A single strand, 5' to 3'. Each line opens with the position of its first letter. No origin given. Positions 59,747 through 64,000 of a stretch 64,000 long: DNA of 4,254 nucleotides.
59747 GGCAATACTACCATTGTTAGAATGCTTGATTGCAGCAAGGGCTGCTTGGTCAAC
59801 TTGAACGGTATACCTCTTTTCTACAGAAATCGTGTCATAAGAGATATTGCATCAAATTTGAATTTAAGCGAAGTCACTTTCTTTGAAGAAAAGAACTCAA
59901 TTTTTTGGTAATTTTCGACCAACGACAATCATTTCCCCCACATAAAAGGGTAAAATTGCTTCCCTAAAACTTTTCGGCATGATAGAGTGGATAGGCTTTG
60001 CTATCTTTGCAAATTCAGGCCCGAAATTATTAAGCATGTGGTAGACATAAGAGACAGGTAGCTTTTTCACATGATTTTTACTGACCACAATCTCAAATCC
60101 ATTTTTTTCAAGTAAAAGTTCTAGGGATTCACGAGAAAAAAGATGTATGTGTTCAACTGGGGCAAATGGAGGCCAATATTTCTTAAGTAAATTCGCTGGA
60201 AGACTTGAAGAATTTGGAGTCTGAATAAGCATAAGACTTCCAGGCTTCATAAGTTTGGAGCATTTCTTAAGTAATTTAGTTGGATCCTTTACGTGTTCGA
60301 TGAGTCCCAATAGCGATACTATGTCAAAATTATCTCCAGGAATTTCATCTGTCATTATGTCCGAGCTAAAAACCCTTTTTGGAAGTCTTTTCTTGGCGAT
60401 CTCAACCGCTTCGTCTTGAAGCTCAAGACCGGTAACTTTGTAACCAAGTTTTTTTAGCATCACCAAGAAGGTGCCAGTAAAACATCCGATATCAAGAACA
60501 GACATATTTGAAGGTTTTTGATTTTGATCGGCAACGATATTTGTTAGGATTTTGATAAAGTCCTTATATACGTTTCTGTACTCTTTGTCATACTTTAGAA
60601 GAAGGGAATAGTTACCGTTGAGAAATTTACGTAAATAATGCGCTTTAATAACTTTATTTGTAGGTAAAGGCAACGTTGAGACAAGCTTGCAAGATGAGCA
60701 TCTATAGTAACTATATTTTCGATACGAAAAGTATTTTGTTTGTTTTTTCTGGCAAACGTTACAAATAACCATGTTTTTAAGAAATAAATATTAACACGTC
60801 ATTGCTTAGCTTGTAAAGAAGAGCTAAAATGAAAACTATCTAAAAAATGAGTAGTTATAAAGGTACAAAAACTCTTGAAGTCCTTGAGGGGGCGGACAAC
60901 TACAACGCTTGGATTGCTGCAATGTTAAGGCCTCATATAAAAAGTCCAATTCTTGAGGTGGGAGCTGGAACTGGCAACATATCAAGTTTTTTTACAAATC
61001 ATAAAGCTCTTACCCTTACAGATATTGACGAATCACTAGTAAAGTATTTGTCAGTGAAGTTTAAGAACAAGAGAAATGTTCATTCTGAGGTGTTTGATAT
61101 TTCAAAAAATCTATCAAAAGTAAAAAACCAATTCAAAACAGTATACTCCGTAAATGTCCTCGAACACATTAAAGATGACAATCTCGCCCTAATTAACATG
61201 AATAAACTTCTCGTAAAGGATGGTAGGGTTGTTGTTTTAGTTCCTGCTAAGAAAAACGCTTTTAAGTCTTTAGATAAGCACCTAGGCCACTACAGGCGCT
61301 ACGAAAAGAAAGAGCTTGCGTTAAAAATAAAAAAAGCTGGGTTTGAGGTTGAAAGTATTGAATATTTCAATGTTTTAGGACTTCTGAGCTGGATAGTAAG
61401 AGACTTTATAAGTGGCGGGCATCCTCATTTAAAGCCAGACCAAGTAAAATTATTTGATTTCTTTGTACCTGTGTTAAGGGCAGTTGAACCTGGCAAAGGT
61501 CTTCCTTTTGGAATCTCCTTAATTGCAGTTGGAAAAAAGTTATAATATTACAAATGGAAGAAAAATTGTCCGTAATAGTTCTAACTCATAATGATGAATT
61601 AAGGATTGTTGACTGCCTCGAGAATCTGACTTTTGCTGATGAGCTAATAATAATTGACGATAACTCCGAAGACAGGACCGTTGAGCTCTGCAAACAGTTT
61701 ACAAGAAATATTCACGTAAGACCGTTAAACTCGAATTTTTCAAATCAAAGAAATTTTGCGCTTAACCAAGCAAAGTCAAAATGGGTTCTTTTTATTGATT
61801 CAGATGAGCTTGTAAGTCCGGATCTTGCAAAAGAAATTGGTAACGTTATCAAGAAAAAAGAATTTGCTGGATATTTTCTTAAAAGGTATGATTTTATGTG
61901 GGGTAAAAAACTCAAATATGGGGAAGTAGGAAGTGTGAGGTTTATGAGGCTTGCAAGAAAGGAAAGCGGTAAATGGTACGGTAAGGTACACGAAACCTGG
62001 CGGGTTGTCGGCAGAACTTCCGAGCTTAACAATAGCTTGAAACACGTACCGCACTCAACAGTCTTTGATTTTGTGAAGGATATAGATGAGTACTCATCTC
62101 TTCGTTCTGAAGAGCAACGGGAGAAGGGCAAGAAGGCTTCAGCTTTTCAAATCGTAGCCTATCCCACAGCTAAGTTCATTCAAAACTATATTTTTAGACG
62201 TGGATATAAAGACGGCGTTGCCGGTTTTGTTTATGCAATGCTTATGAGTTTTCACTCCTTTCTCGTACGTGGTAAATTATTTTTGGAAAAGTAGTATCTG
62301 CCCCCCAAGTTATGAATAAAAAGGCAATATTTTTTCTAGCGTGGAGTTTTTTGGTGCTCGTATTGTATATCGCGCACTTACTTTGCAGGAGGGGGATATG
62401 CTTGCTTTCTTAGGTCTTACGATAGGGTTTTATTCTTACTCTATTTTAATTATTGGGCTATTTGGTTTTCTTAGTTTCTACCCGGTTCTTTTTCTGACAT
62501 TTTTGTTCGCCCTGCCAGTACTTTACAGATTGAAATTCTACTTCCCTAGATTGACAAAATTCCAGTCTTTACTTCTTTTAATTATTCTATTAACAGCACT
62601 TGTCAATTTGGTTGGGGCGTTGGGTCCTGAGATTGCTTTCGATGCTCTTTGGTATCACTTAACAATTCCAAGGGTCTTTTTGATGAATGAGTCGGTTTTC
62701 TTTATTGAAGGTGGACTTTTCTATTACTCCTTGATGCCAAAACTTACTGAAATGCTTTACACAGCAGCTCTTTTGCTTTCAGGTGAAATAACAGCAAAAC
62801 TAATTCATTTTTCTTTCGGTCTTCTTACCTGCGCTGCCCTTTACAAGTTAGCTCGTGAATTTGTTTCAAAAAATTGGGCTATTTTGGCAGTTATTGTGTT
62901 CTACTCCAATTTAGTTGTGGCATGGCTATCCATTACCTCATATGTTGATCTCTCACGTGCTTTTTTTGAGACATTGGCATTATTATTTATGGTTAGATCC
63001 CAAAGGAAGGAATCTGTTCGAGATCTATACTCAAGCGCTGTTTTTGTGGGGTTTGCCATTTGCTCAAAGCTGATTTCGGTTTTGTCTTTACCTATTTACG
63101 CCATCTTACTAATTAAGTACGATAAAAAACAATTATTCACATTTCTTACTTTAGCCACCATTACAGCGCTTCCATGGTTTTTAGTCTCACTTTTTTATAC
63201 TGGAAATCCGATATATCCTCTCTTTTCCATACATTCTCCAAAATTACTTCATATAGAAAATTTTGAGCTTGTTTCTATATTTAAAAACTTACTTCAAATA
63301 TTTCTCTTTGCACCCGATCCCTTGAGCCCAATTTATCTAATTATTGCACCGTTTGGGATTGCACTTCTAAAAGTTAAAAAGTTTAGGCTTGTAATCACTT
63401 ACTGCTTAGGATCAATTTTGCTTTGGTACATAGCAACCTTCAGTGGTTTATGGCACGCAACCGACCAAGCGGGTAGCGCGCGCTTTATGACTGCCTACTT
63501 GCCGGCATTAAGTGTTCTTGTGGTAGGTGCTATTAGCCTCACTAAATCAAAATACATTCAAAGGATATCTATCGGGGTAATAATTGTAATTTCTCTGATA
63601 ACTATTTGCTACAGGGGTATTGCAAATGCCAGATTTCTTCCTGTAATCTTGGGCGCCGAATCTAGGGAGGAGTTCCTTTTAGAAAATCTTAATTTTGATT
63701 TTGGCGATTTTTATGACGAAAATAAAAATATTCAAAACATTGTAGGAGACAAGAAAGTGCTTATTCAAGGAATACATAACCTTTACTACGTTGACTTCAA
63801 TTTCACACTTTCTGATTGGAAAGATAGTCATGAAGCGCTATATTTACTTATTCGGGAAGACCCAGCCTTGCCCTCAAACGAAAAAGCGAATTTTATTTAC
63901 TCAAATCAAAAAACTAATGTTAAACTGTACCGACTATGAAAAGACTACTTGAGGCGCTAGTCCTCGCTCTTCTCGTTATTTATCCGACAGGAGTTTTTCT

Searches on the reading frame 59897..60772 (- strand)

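Call 5: search_protein_families(library=pfam, proteins=[window:59897-60772:-], max_evalue=0.01)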
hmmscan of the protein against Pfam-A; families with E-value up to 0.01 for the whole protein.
window:59897-60772:- (291 aa): 13 families
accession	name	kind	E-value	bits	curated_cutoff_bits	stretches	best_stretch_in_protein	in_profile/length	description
PF13489.12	Methyltransf_23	-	4.1e-31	108.4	27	1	82-229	19-162/164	Methyltransferase domain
PF08241.18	Methyltransf_11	-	8.4e-16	58.8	21.2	1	93-182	1-94/95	Methyltransferase domain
PF13847.12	Methyltransf_31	-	5.8e-14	52.4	27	1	88-197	3-124/145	Methyltransferase domain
PF08242.18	Methyltransf_12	-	7.6e-14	52.7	30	1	93-179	1-96/98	Methyltransferase domain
PF13649.12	Methyltransf_25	-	1.6e-13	51.5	27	1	92-178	1-96/97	Methyltransferase domain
PF07021.18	MetW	-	1e-05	25.7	21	1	89-174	14-101/193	Methionine biosynthesis protein MetW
PF02353.26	CMAS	-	1.3e-05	25.1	27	1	89-185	63-166/273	Mycolic acid cyclopropane synthetase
PF11968.14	Bmt2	-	4.2e-05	23.9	20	1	70-240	34-190/221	25S rRNA (adenine(2142)-N(1))-methyltransferase, Bmt2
PF05401.17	NodS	-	0.0021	18.3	24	1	88-133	43-88/201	Nodulation protein S (NodS)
PF07942.18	CARME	-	0.0021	17.9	27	0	60-118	29-87/268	Carnosine N-methyltransferase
PF01209.24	Ubie_methyltran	-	0.0023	17.8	20.1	1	80-183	39-151/233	ubiE/COQ5 methyltransferase family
PF01728.25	FtsJ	-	0.0094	16.3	24.1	0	84-142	17-78/181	FtsJ-like methyltransferase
PF01555.25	N6_N4_Mtase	-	0.0096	16.3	26.7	0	75-128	177-221/221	DNA methylase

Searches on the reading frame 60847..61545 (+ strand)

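Call 5: search_protein_families(library=pfam, proteins=[window:60847-61545:+], max_evalue=0.01)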
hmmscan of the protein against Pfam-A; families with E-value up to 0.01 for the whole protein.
window:60847-61545:+ (232 aa): 8 families
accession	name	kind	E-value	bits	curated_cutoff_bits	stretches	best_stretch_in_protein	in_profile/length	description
PF13489.12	Methyltransf_23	-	2.8e-11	43.8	27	1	33-170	24-163/164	Methyltransferase domain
PF08242.18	Methyltransf_12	-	3.4e-11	44.2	30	1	36-128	1-98/98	Methyltransferase domain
PF13649.12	Methyltransf_25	-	9.1e-10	39.5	27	1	35-126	1-97/97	Methyltransferase domain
PF08241.18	Methyltransf_11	-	1.5e-09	38.8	21.2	1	36-130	1-95/95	Methyltransferase domain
PF13847.12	Methyltransf_31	-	1.8e-07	31.4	27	1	34-136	6-115/145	Methyltransferase domain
PF00398.26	RrnaAD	-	0.00079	19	24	1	27-79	26-79/263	Ribosomal RNA adenine dimethylase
PF08228.16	RNase_P_pop3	-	0.0011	19.5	22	1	55-149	33-123/158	RNase P subunit Pop3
PF05219.18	DREV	-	0.0032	17.1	26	1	34-132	97-188/265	DREV methyltransferase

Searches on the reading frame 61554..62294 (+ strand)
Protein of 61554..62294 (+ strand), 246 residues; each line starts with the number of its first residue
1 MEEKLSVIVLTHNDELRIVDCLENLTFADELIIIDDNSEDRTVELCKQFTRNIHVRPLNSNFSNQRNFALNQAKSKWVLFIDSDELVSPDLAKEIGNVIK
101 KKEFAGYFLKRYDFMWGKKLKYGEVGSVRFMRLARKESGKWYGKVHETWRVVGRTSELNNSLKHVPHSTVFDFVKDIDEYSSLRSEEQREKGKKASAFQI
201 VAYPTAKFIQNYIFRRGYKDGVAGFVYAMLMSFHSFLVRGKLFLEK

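Call 5: search_protein_families(library=pfam, proteins=[window:61554-62294:+], max_evalue=0.01)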
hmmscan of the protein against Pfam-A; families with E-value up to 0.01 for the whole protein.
window:61554-62294:+ (246 aa): 6 families
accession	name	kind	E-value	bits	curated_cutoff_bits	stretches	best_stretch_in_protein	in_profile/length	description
PF00535.33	Glycos_transf_2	-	9.6e-22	78.1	23.3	1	6-123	1-127/168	Glycosyl transferase family 2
PF13704.12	Glyco_tranf_2_4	-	4.6e-07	30.7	27.5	1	19-87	11-84/98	Glycosyl transferase family 2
PF10111.15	Glyco_tranf_2_2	-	2.1e-06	27.9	27.3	1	8-103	3-110/276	Glycosyltransferase like family 2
PF13641.12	Glyco_tranf_2_3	-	0.00014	22.4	27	1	5-101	3-113/230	Glycosyltransferase like family 2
PF01697.33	Glyco_transf_92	-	0.001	19.2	23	1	70-179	92-205/249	Glycosyltransferase family 92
PF13896.12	Glyco_transf_49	-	0.0019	18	27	1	65-102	121-158/329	Glycosyl-transferase for dystroglycan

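Call 6: search_protein_families(library=ncbifam, proteins=[window:61554-62294:+], max_evalue=0.01)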
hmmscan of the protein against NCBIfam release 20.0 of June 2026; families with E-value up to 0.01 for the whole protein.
window:61554-62294:+ (246 aa): 14 families
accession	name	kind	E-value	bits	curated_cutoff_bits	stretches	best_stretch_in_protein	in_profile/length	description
TIGR04283.1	glyco_like_mftF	equivalog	2.8e-13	50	182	1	5-109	1-108/221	TIGR04283 family arsenosugar biosynthesis glycosyltransferase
NF007482.0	PRK10073.1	equivalog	7.8e-11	41.5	423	1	3-95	6-106/334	glycosyltransferase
NF047683.1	TeichurnBiosyTuaG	equivalog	2.1e-10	40.7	400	1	3-115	6-126/252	teichuronic acid biosynthesis protein TuaG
TIGR04195.1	S_glycosyl_SunS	equivalog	6.7e-10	38.4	350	1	8-104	62-160/421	SunS family peptide S-glycosyltransferase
NF038302.1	EPS_HpsE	equivalog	7.9e-09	34.9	300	1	5-108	3-120/307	hormogonium polysaccharide biosynthesis glycosyltransferase HpsE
NF050050.1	ProtGlycPglI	equivalog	3e-07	30.1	500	1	4-99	3-105/306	GalNAc(5)-diNAcBac-PP-undecaprenol beta-1,3-glucosyltransferase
NF045692.1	OglycostaseCruG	equivalog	2.3e-06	26.8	600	1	4-104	42-157/386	2'-O-glycosyltransferase CruG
NF041875.1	EPS_EpsD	equivalog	3.1e-06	26.8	370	1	5-93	1-98/325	exopolysaccharide biosynthesis glycosyltransferase EpsD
TIGR03937.1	PgaC_IcaA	equivalog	2.6e-05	23.4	422.3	1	3-92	45-143/407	poly-beta-1,6-N-acetyl-D-glucosamine synthase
NF050819.1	PolSacchBiosHfsG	equivalog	0.00023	20.4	500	1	3-89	12-107/302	polysaccharide biosynthesis protein HfsG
TIGR03965.1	mycofact_glyco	equivalog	0.00029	19.9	280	1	4-89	75-169/467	mycofactocin biosynthesis glycosyltransferase MftF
NF047588.1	GlcsyltransPgfSStrep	equivalog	0.0017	17.6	500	1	8-125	16-127/308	glycosyltransferase PgfS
NF038299.1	EPS_HpsN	equivalog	0.0039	16.2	425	1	4-101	2-108/317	hormogonium polysaccharide biosynthesis glycosyltransferase HpsN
TIGR03111.1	glyc2_xrt_Gpos1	hypoth_equivalog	0.0049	15.7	363.95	0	6-95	52-152/439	TIGR03111 family XrtG-associated glycosyltransferase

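Call 35: search_solved_structures(query=window:61554-62291:+, max_evalue=0.001)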
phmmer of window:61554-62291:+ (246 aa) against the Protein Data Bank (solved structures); distinct sequences matched with E-value up to 0.001: 16.
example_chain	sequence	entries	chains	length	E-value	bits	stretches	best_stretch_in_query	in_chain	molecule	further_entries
22ao_A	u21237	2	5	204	9.5e-14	54.8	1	5-163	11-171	GmaR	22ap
5tze_C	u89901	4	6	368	7.6e-09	38.7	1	4-98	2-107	Glycosyl transferase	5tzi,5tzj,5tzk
5tz8_A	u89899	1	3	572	1.5e-08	37.7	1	4-98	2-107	Glycosyl transferase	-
7msp_A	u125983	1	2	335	2.3e-08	37.1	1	9-147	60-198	SPbeta prophage-derived glycosyltransferase SunS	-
7msn_A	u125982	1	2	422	3.1e-08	36.7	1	9-147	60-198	SPbeta prophage-derived glycosyltransferase SunS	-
7msk_A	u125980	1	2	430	2.5e-07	33.7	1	8-90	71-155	Glyco_trans_2-like domain-containing protein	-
6h1j_A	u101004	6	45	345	6.9e-06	29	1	4-100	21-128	Probable ss-1,3-N-acetylglucosaminyltransferase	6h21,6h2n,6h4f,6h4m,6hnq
3bcv_A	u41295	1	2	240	7.5e-06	28.9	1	4-105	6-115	Putative glycosyltransferase protein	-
8bz8_A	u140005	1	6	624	1.3e-05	28.1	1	4-117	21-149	Glycosyltransferase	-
8bz4_A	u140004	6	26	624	1.3e-05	28.1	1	4-117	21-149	Glycosyltransferase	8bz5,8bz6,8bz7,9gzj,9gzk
5hea_A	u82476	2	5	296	2.6e-05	27.1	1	3-88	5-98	Putative glycosyltransferase (GalT1)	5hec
2z87_A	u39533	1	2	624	3.6e-05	26.7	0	6-92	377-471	Chondroitin synthase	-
2z86_A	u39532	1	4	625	3.6e-05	26.7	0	6-92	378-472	Chondroitin synthase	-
3l7m_A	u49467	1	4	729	3.8e-05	26.6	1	4-87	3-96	Teichoic acid biosynthesis protein F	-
3l7i_A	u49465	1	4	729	6.3e-05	25.9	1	4-87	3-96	Teichoic acid biosynthesis protein F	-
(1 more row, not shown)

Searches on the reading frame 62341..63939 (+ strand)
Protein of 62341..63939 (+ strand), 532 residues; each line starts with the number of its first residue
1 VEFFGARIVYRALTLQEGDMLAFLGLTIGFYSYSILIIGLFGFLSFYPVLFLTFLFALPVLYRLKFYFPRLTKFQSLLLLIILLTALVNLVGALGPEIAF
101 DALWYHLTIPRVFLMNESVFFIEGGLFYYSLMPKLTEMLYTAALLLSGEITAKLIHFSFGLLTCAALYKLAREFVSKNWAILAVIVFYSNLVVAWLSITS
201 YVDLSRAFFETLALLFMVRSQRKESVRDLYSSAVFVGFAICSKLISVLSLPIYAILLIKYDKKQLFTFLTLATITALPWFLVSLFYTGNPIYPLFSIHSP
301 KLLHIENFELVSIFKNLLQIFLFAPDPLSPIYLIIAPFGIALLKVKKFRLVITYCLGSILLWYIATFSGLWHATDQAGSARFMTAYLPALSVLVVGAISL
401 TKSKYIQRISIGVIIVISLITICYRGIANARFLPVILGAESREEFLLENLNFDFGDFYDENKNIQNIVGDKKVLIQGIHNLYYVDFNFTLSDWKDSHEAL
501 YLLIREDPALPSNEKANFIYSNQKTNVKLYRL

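Call 5: search_protein_families(library=pfam, proteins=[window:62341-63939:+], max_evalue=0.01)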
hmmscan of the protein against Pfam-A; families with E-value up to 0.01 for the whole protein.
window:62341-63939:+ (532 aa): 1 family
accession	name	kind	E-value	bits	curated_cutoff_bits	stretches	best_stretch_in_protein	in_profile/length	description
PF13231.12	PMT_2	-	6.3e-08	33.4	26.1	1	144-278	16-156/160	Dolichyl-phosphate-mannose-protein mannosyltransferase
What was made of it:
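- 62341..63939 (+): GT-C (PMT_2) paired with the 61554 GT2. Pfam PMT_2 at 33.4 bits (call 5).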

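Call 6: search_protein_families(library=ncbifam, proteins=[window:62341-63939:+], max_evalue=0.01)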
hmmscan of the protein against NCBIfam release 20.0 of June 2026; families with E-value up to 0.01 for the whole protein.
window:62341-63939:+ (532 aa): 1 family
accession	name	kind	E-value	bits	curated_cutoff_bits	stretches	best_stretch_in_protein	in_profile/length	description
NF047510.1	LIC_10190_fam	subfamily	2.1e-07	30.1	100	1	147-299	166-318/424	LIC_10190 family membrane protein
